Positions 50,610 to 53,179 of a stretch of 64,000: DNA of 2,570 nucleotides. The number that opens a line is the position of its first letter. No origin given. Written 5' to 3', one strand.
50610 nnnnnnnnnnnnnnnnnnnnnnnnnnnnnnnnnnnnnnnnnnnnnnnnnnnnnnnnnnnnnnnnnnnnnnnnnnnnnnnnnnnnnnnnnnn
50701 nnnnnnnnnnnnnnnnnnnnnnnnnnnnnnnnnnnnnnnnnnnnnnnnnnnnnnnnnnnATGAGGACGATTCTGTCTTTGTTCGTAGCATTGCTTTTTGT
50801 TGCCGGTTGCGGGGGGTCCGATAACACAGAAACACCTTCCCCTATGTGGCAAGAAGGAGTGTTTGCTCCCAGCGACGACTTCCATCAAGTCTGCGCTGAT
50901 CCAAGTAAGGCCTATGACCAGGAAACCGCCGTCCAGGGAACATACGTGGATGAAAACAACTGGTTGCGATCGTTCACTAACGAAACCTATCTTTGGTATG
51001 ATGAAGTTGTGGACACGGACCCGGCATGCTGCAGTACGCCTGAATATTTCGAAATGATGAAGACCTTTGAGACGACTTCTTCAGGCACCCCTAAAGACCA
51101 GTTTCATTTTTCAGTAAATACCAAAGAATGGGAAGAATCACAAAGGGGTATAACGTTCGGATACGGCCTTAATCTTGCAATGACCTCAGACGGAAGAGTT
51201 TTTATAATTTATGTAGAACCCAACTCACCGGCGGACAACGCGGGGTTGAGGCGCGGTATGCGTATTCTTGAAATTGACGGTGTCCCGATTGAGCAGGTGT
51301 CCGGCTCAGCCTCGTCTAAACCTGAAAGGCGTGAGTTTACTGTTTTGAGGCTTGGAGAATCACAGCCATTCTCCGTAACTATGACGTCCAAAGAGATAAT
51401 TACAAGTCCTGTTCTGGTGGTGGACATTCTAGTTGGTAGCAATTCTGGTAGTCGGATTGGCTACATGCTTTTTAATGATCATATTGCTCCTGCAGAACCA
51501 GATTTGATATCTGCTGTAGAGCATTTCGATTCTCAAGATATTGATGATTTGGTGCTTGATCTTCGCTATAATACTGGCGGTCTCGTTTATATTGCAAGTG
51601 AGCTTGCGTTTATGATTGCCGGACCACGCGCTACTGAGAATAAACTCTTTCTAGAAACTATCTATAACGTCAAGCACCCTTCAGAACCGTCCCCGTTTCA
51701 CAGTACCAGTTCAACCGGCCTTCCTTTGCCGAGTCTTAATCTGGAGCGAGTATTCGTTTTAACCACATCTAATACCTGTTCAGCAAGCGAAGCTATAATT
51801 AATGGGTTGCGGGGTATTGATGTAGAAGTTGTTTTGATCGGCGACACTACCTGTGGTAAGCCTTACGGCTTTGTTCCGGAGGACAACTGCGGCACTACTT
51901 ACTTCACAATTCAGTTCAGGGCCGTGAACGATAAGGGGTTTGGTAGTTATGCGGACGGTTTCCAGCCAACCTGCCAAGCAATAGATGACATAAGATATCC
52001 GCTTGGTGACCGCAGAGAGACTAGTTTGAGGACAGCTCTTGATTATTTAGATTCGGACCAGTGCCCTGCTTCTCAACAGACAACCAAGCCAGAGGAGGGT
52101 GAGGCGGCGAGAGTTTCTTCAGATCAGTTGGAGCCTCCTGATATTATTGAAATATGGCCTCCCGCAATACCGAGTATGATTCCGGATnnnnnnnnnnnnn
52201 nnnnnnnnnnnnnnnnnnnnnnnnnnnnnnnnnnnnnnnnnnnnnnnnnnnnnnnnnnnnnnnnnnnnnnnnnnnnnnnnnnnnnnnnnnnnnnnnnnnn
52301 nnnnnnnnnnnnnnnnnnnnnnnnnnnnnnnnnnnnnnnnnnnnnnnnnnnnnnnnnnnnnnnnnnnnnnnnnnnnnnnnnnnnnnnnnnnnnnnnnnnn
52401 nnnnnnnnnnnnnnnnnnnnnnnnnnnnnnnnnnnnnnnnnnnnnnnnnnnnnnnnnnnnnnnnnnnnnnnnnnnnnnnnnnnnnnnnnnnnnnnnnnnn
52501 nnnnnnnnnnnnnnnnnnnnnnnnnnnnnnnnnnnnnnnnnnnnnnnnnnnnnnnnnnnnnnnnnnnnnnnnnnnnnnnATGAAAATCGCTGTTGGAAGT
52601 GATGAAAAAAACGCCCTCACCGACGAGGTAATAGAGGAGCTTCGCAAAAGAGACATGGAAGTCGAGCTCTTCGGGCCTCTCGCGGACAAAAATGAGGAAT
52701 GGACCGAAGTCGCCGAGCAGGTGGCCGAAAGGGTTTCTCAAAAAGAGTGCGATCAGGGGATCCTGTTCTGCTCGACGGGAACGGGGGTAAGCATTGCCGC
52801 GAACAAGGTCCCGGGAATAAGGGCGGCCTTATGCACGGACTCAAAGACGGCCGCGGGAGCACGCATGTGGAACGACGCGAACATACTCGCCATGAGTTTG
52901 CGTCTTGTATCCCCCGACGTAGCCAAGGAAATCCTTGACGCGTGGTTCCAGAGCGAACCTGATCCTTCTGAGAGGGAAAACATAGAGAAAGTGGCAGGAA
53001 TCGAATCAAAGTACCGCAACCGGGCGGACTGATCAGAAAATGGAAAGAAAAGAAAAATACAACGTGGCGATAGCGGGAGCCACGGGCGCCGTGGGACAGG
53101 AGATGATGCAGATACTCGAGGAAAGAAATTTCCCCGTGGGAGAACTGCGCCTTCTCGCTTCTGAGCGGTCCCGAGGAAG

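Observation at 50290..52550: G12 homopolymer inside the promoter spacer of a horizontally acquired S41-peptidase lipoprotein gene: candidate phase-variation switch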

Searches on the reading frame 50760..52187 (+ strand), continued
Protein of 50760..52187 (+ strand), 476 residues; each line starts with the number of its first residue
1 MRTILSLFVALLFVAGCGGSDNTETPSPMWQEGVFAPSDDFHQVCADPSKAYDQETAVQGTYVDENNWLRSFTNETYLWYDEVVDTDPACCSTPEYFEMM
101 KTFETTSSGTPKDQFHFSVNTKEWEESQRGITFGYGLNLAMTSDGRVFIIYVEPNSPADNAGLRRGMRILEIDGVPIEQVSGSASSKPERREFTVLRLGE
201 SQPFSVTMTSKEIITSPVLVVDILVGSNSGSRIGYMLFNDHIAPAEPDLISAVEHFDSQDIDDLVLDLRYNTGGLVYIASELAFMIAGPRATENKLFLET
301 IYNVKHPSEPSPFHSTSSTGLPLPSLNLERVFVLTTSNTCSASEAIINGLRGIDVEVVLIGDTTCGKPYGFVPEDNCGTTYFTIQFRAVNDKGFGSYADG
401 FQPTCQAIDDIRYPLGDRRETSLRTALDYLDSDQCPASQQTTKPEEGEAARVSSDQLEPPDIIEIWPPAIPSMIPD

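Call 25: find_encoding_contigs(protein=P0009, flank=5000, max_places=6)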
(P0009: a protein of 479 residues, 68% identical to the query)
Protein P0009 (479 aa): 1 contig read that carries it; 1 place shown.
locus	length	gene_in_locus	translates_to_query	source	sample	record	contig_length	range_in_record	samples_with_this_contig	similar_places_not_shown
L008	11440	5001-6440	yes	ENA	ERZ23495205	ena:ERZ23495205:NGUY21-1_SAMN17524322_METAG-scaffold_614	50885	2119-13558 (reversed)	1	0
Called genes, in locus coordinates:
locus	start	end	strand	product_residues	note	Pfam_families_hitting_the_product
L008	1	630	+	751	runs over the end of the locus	PF02861:Clp_N, PF23569:NBD_SMAX1, PF00004:AAA, PF17871:AAA_lid_9, PF07724:AAA_2, PF00004:AAA, PF07728:AAA_5, PF10431:ClpB_D2-small, +7 more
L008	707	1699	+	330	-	PF03061:4HBT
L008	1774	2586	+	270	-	PF01177:Asp_Glu_race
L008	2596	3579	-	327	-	PF01012:ETF, PF00766:ETF_alpha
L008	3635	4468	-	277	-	PF01012:ETF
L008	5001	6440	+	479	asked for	PF00595:PDZ (weak), PF17820:PDZ_6 (weak), PF03572:Peptidase_S41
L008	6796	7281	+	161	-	PF02502:LacAB_rpiB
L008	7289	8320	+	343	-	PF01118:Semialdhyde_dh, PF02774:Semialdhyde_dhC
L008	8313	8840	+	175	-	PF13240:Zn_Ribbon_1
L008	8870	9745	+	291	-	PF00701:DHDPS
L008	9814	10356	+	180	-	PF01351:RNase_HII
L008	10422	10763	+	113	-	PF00376:MerR (weak), PF13411:MerR_1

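Call 26: find_encoding_contigs(protein=P0010, flank=5000, max_places=6)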
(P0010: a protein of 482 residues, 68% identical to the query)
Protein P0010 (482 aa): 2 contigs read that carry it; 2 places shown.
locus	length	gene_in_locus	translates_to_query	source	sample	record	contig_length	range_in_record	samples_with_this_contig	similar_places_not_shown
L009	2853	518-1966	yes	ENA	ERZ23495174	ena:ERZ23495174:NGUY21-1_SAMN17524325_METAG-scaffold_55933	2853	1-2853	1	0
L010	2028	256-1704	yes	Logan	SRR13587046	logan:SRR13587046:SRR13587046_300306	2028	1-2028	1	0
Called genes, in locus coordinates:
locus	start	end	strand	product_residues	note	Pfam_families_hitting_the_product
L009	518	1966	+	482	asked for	PF00595:PDZ (faint), PF17820:PDZ_6 (weak), PF03572:Peptidase_S41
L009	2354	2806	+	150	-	PF02502:LacAB_rpiB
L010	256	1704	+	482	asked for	PF00595:PDZ (faint), PF17820:PDZ_6 (weak), PF03572:Peptidase_S41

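Call 27: find_encoding_contigs(protein=P0011, flank=5000, max_places=6)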
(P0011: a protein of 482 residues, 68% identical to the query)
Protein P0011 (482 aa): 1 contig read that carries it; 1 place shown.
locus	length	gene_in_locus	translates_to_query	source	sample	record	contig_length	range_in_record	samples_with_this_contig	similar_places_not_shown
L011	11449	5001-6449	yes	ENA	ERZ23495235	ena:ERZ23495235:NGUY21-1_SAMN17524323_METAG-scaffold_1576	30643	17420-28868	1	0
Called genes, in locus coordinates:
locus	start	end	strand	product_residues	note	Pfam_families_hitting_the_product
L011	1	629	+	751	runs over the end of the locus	PF02861:Clp_N, PF23569:NBD_SMAX1, PF00004:AAA, PF17871:AAA_lid_9, PF07724:AAA_2, PF00004:AAA, PF07728:AAA_5, PF10431:ClpB_D2-small, +8 more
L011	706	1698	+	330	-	PF03061:4HBT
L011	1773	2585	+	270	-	PF01177:Asp_Glu_race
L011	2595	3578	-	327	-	PF01012:ETF, PF00766:ETF_alpha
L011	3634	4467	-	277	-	PF01012:ETF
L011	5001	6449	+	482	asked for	PF00595:PDZ (weak), PF17820:PDZ_6 (weak), PF03572:Peptidase_S41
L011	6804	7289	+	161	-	PF02502:LacAB_rpiB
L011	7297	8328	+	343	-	PF01118:Semialdhyde_dh, PF02774:Semialdhyde_dhC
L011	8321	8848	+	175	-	PF13240:Zn_Ribbon_1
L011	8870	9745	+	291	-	PF00701:DHDPS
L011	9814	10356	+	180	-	PF01351:RNase_HII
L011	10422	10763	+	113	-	PF00376:MerR (weak), PF13411:MerR_1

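Call 30: find_related_loci(query=A1, collection=genome_contigs, flank=4000)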
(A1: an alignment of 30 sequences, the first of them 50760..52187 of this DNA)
Query A1 (476 aa) in genome_contigs; peptide patterns used: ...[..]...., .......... (x = any residue, [..] = any of these).
599 stretches matched a pattern (row limit reached: there are more); 579 encode a relative of the query (tblastn E <= 1e-3); the best 80 are kept; 80 distinct loci.
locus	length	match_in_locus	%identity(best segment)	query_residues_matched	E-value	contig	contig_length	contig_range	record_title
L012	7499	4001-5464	81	1-476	0e+0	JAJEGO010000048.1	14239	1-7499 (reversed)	MAG: Candidatus Dadabacteria bacterium isolate p16x57bins.17 k141_567702, whole genome shotgun sequence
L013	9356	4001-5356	84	24-476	0e+0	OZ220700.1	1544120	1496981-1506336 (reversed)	MAG: Thermodesulfobacteriota bacterium isolate c78cfef9-89c4-44c9-956d-f6b471e4c892 genome assembly, chromosome: 1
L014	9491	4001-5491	47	4-440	2e-130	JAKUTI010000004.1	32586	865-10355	MAG: Pseudomonadales bacterium isolate ALOHA_A2.5_103 A2.5-Pseudomonadales-7_4, whole genome shotgun sequence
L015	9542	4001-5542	45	6-459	3e-128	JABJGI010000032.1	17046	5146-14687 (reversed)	MAG: Porticoccaceae bacterium isolate SI074_bin145 k141_1118613, whole genome shotgun sequence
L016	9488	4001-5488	46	1-437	1e-127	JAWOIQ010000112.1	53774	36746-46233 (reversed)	MAG: Desulfurivibrionaceae bacterium isolate CWP5-2.bin.54 k191_307032, whole genome shotgun sequence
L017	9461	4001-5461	48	4-474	6e-127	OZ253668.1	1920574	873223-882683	MAG: Thermodesulfobacteriota bacterium isolate f530718b-0ed1-4fd9-8463-ff378a1067cc genome assembly, chromosome: 1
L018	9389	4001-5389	48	20-436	9e-127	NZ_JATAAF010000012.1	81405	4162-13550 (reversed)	Porticoccus sp. W117 Scaffold12, whole genome shotgun sequence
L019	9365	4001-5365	47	30-447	4e-126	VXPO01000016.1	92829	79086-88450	MAG: Gammaproteobacteria bacterium isolate SB0662_bin_58 NODE_233_length_92829_cov_58.781889, whole genome shotgun seque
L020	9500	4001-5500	46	1-440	2e-125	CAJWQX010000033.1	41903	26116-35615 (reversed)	MAG TPA_asm: uncultured Gammaproteobacteria bacterium isolate ERR599008_bin.81_MetaBAT_v2.12.1_MAG genome assembly, cont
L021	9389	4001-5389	50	30-464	2e-125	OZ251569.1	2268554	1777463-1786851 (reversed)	MAG: Thermodesulfobacteriota bacterium isolate 35404873-1dcd-4dbd-b155-cc8a8283caff genome assembly, chromosome: 1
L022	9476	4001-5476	46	7-451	7e-125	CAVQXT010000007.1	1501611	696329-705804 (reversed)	MAG: uncultured Acidobacteriota bacterium isolate MFD05942.bin.1.436 genome assembly, contig: contig_9791, whole genome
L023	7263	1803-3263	47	4-474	5e-125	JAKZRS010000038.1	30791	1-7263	MAG: Thermodesulfobacteriota bacterium isolate Langseth_MAG_00013 Langseth_MAG_00013_000000000038, whole genome shotgun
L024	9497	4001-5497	45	9-454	6e-125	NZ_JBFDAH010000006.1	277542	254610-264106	Aliikangiella maris strain GXAS 306 Scaffold6, whole genome shotgun sequence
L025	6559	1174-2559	47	20-436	8e-125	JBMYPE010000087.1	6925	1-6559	MAG: Kangiellaceae bacterium isolate ME_XS_2307_bin_18 ME_XS_2307_bin_18_98, whole genome shotgun sequence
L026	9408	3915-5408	46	4-462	4e-124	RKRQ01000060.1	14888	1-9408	MAG: Candidatus Dadabacteria bacterium isolate PNGco_C_bin25 scaffold_563, whole genome shotgun sequence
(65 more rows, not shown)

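Call 45: search_solved_structures(query=window:50760-52187:+, max_evalue=0.01)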
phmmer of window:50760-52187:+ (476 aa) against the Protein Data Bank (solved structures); distinct sequences matched with E-value up to 0.01: 52.
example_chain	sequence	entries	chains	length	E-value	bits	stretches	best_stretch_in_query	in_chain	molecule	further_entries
3k50_A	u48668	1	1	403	1.9e-24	89.3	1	66-430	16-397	Putative S41 protease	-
4c2f_A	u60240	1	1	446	1.7e-07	33.3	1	120-368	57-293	CARBOXY-TERMINAL PROCESSING PROTEASE CTPB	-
4c2c_A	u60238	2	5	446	3.4e-07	32.3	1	120-404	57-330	CARBOXY-TERMINAL PROCESSING PROTEASE CTPB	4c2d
4c2h_A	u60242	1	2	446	5.8e-07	31.6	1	121-404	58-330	CARBOXY-TERMINAL PROCESSING PROTEASE CTPB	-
4c2g_A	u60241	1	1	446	7.8e-07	31.2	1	120-367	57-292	CARBOXY-TERMINAL PROCESSING PROTEASE CTPB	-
4c2e_A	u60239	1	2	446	8.2e-07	31.1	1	120-367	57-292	CARBOXY-TERMINAL PROCESSING PROTEASE CTPB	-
2edz_A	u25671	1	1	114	0.00013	23.8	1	120-180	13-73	PDZ domain-containing protein 1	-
6nek_A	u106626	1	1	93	0.00023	23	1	133-190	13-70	Consensus PDZ domain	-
1j7x_A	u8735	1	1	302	0.00025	22.9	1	216-367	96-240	INTERPHOTORECEPTOR RETINOID-BINDING PROTEIN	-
3ngh_A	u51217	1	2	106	0.00028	22.7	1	127-180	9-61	PDZ domain-containing protein 1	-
4f8k_A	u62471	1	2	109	0.00028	22.7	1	127-180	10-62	Na(+)/H(+) exchange regulatory cofactor NHE-RF3, Prostacyclin receptor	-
2ocs_A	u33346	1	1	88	0.00034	22.5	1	134-179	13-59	Na(+)/H(+) exchange regulatory cofactor NHE-RF2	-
4p0c_A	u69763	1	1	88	0.00034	22.5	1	134-179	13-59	Na(+)/H(+) exchange regulatory cofactor NHE-RF2/Lysophosphatidic acid receptor 2 chimeric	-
4q3h_A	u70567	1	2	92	0.00042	22.2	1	133-179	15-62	Na(+)/H(+) exchange regulatory cofactor NHE-RF1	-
2ozf_A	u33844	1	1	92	0.00042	22.2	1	133-179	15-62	Ezrin-radixin-moesin-binding phosphoprotein 50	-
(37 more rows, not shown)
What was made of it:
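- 50760..52190 (+): S41 (C-terminal-processing-type) serine peptidase lipoprotein with a PDZ domain, 476 aa. The lipobox Cys17 codon is at 50808-50810. The closest PDB entry is 3k50, a putative S41 protease, at E 1.9e-24 (call 45).
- On Peptidase family S41 with PDZ domain: PDB 3k50 and CtpB are hit (call 45).
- Closest known: S41 C-terminal processing peptidases. Same: The closest solved relative is 3k50 (E 1.9e-24, call 45).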

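Call 46: search_protein_families(library=ncbifam, proteins=[window:50760-52187:+], max_evalue=0.01)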
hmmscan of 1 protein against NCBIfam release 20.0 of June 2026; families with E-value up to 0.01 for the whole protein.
window:50760-52187:+ (476 aa): 12 families
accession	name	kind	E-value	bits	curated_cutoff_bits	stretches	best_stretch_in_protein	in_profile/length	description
NF058627.1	S41_Gfo1087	equivalog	1.1e-52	179.6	455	1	59-443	32-457/489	GFO_1087 family putative carboxy terminal peptidase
NF045588.1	Cterm_S41_CtpA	exception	1.5e-17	63.6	625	1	130-367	108-335/401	carboxyl-terminal processing protease CtpA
NF045589.1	Cterm_S41_CtpB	exception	6e-17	61.4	633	1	129-367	113-339/416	carboxyl-terminal processing protease CtpB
TIGR00225.1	prc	subfamily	3.4e-16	59.2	218.6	1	120-367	38-273/335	C-terminal processing peptidase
NF045591.1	Cterm_S41_CtpZ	exception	1.7e-11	43.5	525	1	125-277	103-258/403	carboxyl-terminal processing protease CtpZ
TIGR03900.1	prc_long_Delta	hypoth_equivalog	8.9e-11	40.5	660.95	1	122-367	129-361/973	MXAN_5808 family serine peptidase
NF045590.1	Cterm_S41_CtpC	exception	1.8e-09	36.9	665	1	133-287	116-272/418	carboxyl-terminal processing protease CtpC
NF052377.1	lmo1851_S41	exception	3.9e-09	35.7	725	1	142-367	115-326/468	lmo1851 family serine protease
NF051464.1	tail_spec_CT441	exception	9.4e-05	21.3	700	1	134-279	248-406/645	tail-specific protease Tsp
NF040960.1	MamE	equivalog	0.00022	19.9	800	1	138-183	460-505/659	magnetosome formation protease MamE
TIGR02037.1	degP_htrA_DO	subfamily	0.00048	19.2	416.2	1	140-210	254-329/434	Do family serine endopeptidase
NF041521.1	HhoA_HhoB_HtrA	equivalog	0.0011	18.3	450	1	139-180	257-298/335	HhoA/HhoB/HtrA family serine endopeptidase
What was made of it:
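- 50760..52190 (+): NCBIfam's best match is S41_Gfo1087, below its cut-off (call 46).
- Closest known: S41 C-terminal processing peptidases. Same: The best NCBIfam model is S41_Gfo1087 (179.6 bits, call 46).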

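Call 65: find_encoding_contigs(protein=P0020, flank=4000, max_places=4)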
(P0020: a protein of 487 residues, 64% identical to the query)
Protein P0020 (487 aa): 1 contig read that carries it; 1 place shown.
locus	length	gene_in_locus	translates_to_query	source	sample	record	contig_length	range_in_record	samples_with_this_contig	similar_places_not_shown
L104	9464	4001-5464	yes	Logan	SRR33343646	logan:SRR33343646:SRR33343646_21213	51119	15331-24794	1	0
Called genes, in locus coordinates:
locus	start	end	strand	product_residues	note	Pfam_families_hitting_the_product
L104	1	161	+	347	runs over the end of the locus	PF00586:AIRS, PF02769:AIRS_C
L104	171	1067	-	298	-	PF13103:TonB_2, PF03544:TonB_C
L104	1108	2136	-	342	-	PF00180:Iso_dh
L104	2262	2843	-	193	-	PF09335:VTT_dom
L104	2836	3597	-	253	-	PF01975:SurE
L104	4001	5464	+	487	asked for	PF17820:PDZ_6 (weak), PF03572:Peptidase_S41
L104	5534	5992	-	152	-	PF00565:SNase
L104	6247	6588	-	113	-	PF00376:MerR (weak), PF13411:MerR_1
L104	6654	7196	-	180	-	PF01351:RNase_HII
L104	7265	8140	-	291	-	PF00701:DHDPS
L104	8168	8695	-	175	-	PF13240:Zn_Ribbon_1 (weak)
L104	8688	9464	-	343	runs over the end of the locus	PF01118:Semialdhyde_dh, PF02774:Semialdhyde_dhC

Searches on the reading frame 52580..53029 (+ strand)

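Call 6: search_protein_families(library=pfam, proteins=[window:52580-53029:+], max_evalue=0.01)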
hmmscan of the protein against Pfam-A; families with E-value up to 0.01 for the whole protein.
window:52580-53029:+ (150 aa): 1 family
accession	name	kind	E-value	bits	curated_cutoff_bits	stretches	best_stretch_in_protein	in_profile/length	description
PF02502.23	LacAB_rpiB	-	7.6e-40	136.5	24.7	1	3-133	1-131/138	Ribose/Galactose Isomerase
